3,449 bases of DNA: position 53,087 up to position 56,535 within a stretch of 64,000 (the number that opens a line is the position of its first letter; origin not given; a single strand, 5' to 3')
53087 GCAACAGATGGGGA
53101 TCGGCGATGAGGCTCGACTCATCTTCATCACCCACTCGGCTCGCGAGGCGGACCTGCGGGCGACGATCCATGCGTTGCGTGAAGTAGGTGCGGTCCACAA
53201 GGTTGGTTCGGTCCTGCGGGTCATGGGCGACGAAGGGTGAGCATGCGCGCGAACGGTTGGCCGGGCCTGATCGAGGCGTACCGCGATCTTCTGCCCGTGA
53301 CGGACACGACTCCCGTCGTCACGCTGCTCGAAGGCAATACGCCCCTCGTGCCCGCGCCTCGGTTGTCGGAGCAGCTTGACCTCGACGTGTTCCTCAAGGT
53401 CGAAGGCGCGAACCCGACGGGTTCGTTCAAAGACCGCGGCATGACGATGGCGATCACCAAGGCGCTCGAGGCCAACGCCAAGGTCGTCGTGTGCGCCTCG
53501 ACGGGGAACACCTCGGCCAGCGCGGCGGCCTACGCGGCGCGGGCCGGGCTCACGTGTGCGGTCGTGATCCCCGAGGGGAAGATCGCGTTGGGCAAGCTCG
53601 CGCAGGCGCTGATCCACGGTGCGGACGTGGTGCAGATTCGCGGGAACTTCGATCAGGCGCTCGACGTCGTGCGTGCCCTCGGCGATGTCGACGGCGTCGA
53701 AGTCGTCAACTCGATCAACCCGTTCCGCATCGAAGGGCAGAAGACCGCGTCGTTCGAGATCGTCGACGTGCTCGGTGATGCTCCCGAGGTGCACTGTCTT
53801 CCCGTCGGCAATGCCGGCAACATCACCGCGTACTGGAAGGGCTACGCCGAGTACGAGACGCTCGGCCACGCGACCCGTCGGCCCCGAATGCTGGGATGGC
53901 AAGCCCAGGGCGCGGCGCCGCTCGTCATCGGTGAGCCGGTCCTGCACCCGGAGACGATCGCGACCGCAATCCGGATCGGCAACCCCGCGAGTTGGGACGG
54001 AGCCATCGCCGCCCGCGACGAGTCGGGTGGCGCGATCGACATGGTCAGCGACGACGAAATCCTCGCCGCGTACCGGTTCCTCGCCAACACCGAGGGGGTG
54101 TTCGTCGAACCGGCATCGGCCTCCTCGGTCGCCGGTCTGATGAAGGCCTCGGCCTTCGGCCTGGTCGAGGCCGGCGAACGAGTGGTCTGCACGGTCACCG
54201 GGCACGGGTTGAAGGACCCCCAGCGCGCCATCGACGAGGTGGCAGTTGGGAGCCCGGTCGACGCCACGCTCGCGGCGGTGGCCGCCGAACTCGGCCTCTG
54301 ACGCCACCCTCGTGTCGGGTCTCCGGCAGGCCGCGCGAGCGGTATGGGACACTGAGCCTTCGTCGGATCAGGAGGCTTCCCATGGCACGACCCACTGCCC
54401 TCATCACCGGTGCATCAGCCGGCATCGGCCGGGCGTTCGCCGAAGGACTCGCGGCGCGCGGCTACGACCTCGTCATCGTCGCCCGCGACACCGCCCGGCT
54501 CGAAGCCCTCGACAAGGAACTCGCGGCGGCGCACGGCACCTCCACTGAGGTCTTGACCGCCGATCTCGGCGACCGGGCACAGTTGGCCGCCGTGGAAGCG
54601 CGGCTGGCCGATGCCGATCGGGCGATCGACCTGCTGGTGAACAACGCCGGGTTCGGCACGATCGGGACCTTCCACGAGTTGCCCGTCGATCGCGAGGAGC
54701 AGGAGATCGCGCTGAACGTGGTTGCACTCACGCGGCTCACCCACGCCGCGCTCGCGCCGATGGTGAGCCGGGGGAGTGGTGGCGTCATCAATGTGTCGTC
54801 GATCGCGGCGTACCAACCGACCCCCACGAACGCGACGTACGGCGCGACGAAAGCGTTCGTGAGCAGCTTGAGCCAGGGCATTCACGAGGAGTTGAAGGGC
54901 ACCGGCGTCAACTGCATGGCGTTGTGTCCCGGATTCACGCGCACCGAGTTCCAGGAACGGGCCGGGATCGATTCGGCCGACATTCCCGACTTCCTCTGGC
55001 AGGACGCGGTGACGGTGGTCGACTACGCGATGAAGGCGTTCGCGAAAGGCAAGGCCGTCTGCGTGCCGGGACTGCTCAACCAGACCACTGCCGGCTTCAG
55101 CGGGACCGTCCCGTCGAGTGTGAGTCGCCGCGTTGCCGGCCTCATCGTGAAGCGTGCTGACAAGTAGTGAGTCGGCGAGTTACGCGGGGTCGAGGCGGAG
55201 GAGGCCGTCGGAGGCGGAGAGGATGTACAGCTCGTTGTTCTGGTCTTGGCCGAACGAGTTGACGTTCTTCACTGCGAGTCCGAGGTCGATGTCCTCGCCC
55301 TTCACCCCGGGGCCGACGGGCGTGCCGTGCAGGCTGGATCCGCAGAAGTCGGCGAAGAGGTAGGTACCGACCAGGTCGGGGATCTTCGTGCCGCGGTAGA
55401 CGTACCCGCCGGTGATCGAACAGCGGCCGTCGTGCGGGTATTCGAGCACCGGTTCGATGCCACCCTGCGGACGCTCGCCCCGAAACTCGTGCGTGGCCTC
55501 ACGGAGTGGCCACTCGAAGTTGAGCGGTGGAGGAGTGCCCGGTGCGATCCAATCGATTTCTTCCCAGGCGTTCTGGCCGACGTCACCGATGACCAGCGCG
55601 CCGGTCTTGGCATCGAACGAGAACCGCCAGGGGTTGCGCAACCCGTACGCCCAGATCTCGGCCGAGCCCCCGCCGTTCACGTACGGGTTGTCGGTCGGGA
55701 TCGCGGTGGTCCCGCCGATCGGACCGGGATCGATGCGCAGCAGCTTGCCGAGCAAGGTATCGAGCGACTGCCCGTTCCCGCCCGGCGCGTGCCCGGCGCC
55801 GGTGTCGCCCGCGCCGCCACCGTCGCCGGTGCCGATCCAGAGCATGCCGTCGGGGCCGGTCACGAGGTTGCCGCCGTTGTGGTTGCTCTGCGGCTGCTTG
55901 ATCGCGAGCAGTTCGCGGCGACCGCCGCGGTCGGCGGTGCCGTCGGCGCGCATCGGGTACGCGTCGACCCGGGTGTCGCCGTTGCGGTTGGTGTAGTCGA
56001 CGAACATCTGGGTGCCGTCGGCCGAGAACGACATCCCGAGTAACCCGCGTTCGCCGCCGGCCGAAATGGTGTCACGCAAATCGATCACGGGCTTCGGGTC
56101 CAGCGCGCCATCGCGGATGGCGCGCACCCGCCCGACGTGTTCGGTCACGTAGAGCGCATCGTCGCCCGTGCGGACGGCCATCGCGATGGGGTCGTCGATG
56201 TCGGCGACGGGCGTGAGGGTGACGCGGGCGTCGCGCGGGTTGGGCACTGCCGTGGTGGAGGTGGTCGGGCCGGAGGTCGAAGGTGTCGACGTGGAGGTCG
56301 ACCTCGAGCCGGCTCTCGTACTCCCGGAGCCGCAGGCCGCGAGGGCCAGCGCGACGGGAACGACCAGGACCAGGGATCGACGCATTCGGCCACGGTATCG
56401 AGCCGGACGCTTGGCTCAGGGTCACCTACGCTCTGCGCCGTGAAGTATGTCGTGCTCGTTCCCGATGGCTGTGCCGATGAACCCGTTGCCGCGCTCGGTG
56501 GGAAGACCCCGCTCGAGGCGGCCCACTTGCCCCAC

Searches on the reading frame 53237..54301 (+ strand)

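Call 13: search_protein_families(library=pfam, proteins=[window:53237-54301:+], max_evalue=0.001)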
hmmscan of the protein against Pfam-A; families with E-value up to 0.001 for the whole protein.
window:53237-54301:+ (354 aa): 1 family
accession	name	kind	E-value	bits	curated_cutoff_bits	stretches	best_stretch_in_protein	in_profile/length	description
PF00291.31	PALP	-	5.2e-71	239.8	35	1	28-322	1-295/295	Pyridoxal-phosphate dependent enzyme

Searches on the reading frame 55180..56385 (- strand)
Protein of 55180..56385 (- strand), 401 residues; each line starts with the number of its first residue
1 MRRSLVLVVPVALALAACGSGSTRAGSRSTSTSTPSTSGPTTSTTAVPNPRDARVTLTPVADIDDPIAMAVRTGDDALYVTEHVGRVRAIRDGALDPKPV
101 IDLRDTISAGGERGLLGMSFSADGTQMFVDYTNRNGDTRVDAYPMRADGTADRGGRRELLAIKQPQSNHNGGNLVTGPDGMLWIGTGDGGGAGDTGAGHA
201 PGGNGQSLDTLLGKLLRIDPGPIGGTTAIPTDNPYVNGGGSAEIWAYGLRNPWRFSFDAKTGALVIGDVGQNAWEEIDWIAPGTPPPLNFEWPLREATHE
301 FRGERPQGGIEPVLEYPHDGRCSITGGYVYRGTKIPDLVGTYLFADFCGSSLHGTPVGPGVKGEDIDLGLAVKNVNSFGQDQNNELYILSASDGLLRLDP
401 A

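Call 13: search_protein_families(library=pfam, proteins=[window:55180-56385:-], max_evalue=0.001)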
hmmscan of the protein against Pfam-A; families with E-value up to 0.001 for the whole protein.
window:55180-56385:- (401 aa): 1 family
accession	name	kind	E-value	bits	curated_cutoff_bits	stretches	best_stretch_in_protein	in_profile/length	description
PF07995.17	GSDH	-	4.4e-31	108.8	25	1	64-389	2-322/332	Glucose / Sorbosone dehydrogenase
